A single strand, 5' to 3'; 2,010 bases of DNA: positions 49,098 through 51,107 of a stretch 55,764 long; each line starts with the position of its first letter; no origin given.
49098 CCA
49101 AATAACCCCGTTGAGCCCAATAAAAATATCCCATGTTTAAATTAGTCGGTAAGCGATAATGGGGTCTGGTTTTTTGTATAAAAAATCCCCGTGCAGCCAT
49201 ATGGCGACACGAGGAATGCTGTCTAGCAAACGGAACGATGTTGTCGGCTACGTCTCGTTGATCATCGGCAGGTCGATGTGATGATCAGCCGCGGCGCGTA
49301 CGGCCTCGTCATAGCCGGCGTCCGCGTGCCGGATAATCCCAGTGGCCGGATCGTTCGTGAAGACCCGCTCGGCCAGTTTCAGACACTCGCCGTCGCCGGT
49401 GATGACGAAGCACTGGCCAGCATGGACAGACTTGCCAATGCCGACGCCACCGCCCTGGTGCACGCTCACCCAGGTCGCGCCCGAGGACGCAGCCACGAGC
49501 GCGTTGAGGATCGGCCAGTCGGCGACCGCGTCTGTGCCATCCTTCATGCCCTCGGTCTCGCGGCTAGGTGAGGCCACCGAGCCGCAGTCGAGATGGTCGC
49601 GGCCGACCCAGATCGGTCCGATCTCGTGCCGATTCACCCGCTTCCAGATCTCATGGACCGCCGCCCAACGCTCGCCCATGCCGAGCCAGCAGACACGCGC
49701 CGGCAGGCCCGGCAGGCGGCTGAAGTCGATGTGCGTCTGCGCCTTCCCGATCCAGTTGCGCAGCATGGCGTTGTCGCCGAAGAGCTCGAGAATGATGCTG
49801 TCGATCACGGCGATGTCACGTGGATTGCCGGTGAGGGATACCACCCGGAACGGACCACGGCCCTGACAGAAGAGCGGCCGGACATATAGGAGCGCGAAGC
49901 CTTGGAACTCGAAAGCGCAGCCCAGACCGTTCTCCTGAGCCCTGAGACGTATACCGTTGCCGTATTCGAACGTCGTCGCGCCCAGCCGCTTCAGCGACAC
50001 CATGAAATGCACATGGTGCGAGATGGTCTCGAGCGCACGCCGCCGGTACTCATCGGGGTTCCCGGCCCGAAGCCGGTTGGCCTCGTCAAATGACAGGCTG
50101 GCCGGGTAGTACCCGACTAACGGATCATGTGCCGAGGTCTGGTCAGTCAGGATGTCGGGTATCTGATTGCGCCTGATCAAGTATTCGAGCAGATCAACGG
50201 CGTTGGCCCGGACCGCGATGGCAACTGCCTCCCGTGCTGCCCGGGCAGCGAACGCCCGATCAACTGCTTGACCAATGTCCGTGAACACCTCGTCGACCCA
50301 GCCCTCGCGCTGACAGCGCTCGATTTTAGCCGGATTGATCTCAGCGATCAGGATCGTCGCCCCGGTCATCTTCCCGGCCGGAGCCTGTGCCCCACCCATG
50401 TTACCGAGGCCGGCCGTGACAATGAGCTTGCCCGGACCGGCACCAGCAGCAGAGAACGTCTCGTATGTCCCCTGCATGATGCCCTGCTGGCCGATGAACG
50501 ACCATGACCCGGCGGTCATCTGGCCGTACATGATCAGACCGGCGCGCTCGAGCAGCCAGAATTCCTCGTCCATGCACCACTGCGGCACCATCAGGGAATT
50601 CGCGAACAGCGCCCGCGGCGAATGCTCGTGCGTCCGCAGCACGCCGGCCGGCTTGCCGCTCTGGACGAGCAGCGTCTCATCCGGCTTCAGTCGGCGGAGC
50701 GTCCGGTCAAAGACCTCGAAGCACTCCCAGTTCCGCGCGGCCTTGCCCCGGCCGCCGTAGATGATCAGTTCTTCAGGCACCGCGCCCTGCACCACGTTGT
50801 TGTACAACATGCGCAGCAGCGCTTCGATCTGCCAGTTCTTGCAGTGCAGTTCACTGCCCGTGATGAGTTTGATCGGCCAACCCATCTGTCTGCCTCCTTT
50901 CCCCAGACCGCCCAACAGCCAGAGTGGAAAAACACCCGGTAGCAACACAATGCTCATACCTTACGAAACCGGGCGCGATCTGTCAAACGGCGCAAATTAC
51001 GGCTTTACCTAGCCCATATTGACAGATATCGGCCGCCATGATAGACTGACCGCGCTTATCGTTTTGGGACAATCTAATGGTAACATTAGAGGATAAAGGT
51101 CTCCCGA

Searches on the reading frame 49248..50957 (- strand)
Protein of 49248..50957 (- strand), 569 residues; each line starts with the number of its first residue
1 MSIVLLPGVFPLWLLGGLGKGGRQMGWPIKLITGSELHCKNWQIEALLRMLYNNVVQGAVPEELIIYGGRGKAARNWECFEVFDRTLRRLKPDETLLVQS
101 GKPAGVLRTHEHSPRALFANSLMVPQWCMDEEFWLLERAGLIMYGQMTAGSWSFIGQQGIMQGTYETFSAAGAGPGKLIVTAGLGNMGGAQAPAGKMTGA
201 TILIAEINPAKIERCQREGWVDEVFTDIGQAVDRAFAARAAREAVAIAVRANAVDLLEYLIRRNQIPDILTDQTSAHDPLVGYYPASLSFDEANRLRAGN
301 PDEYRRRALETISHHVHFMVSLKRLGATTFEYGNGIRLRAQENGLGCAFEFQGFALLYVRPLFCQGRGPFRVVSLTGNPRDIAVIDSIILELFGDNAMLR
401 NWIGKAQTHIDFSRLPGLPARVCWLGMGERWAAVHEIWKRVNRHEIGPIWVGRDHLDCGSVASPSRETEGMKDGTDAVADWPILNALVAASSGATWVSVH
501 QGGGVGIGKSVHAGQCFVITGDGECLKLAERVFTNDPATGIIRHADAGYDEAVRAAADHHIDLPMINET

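Call 7: search_protein_families(library=pfam, proteins=[window:49248-50957:-], max_evalue=0.01)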
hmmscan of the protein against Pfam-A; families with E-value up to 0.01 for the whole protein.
window:49248-50957:- (569 aa): 4 families
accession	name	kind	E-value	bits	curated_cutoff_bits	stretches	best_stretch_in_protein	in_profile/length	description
PF17392.7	Urocanase_C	-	2.8e-71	239.5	23.6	1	361-556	1-194/196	Urocanase C-terminal domain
PF01175.24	Urocanase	-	5.6e-66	222.6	23.2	1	156-355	1-206/209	Urocanase Rossmann-like domain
PF17391.7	Urocanase_N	-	1.8e-45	154.3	23.2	1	33-152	5-126/127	Urocanase N-terminal domain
PF00670.27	AdoHcyase_NAD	-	0.0042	17.6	27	0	176-233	23-80/162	S-adenosyl-L-homocysteine hydrolase, NAD binding domain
